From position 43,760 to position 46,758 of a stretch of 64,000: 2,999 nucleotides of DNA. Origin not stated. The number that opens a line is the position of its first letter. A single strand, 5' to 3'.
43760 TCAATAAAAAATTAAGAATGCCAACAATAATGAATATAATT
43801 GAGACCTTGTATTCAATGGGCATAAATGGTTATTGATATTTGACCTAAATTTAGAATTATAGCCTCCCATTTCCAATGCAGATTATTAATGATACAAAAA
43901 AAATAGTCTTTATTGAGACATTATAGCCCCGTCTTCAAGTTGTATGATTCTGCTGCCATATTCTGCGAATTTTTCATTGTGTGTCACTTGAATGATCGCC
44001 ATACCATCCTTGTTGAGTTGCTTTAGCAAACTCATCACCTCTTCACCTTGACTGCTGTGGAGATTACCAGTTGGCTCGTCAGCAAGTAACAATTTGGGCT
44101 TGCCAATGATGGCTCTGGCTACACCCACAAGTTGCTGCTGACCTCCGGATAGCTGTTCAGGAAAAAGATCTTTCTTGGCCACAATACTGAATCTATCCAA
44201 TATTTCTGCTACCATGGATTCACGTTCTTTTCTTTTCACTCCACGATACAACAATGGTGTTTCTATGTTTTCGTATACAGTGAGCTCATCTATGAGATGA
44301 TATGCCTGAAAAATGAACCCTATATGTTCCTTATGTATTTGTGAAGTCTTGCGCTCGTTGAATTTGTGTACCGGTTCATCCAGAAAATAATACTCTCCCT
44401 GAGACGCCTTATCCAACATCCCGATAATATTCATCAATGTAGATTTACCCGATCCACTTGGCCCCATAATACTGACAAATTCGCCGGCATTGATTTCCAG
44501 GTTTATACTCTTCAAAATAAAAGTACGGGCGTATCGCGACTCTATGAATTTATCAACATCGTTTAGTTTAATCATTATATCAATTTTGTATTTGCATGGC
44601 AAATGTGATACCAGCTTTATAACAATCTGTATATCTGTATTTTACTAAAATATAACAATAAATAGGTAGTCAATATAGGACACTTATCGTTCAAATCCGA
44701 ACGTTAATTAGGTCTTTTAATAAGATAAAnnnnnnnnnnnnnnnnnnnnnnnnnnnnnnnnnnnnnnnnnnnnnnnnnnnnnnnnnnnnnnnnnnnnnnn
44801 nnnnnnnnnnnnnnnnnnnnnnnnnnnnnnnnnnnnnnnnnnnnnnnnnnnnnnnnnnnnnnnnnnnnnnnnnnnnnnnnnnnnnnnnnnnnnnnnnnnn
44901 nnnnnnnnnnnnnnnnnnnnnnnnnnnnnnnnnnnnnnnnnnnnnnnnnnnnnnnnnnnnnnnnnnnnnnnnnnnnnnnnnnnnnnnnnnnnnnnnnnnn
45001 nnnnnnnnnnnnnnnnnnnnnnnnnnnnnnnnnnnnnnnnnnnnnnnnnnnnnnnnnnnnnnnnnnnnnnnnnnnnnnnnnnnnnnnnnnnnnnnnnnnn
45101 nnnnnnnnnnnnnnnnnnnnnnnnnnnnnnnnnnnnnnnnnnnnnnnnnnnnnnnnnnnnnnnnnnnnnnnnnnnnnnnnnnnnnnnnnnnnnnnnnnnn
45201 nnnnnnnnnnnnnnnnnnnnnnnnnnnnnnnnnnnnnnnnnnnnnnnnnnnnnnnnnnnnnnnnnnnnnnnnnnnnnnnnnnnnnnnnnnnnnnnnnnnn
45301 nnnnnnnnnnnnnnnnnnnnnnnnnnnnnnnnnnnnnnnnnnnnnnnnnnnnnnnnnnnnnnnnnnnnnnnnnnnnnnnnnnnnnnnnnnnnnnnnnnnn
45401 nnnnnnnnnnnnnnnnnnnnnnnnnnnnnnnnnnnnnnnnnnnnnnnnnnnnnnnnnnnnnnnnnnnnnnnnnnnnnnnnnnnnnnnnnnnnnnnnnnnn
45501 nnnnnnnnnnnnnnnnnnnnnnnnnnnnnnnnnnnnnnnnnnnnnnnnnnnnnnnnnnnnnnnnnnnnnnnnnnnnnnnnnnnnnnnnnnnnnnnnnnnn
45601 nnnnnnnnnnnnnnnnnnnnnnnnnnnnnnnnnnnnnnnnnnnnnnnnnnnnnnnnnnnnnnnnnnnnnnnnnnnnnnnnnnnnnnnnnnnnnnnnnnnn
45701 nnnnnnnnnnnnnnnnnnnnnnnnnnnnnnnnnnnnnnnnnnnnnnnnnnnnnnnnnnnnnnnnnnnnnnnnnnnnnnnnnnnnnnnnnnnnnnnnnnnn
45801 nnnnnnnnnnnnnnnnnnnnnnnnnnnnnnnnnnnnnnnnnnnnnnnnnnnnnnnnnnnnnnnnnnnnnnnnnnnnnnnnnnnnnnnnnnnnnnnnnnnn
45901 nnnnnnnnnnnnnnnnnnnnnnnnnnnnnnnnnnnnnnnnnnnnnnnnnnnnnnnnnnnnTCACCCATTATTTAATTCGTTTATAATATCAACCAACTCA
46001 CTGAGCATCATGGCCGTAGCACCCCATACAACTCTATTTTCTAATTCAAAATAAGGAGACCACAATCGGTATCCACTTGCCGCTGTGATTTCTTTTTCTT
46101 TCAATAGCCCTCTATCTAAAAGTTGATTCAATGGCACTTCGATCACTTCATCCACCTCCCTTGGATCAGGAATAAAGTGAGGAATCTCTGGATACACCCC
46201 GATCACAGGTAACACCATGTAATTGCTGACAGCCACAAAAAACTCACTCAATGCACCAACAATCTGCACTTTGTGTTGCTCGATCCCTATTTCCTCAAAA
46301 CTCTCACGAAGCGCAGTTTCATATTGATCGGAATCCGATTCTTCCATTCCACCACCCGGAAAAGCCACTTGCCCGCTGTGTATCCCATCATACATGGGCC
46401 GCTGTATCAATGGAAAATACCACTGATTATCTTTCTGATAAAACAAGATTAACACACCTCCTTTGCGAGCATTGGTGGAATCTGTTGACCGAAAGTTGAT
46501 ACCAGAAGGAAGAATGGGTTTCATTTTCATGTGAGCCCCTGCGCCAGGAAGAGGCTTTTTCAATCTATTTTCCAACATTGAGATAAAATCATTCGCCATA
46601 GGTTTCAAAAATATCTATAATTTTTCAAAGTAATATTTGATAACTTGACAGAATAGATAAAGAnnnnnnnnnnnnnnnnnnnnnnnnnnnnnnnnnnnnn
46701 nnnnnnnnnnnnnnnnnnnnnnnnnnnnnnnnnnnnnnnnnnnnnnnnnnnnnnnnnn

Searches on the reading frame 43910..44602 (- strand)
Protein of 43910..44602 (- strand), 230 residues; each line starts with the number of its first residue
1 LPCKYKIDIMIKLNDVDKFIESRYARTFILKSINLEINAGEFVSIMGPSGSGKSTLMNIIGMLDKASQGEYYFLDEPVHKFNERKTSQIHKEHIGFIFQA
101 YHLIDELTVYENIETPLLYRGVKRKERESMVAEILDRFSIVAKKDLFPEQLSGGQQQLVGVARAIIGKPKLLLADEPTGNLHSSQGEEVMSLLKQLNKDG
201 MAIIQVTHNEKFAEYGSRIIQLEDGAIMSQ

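Call 10: search_protein_families(library=pfam, proteins=[window:43910-44602:-], max_evalue=0.001)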
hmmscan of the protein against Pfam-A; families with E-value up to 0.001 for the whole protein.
window:43910-44602:- (230 aa): 4 families
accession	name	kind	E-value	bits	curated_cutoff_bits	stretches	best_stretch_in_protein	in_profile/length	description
PF00005.33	ABC_tran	-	1.7e-33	116.5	25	1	30-178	1-136/137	ABC transporter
PF13304.12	AAA_21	-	3.9e-07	30.9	27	0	43-80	2-42/304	AAA domain, putative AbiEii toxin, Type IV TA system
PF02463.25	SMC_N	-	6.1e-07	29.5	40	1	34-222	19-211/220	RecF/RecN/SMC N terminal domain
PF13555.12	AAA_29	-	0.00061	19.9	27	0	36-57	18-39/61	P-loop containing region of AAA domain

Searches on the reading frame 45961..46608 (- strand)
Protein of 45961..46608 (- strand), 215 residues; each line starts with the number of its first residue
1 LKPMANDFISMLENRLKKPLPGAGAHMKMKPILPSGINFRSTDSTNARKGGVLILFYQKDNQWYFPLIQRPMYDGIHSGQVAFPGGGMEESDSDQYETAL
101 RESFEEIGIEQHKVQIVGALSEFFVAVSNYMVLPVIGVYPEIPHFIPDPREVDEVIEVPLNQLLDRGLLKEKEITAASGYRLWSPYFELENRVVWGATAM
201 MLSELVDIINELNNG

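Call 10: search_protein_families(library=pfam, proteins=[window:45961-46608:-], max_evalue=0.001)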
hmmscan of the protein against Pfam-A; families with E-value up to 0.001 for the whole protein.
window:45961-46608:- (215 aa): 1 family
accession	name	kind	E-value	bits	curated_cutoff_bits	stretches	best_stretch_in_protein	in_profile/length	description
PF00293.34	NUDIX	-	1.5e-12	48.1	21.1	1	50-171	4-127/134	NUDIX domain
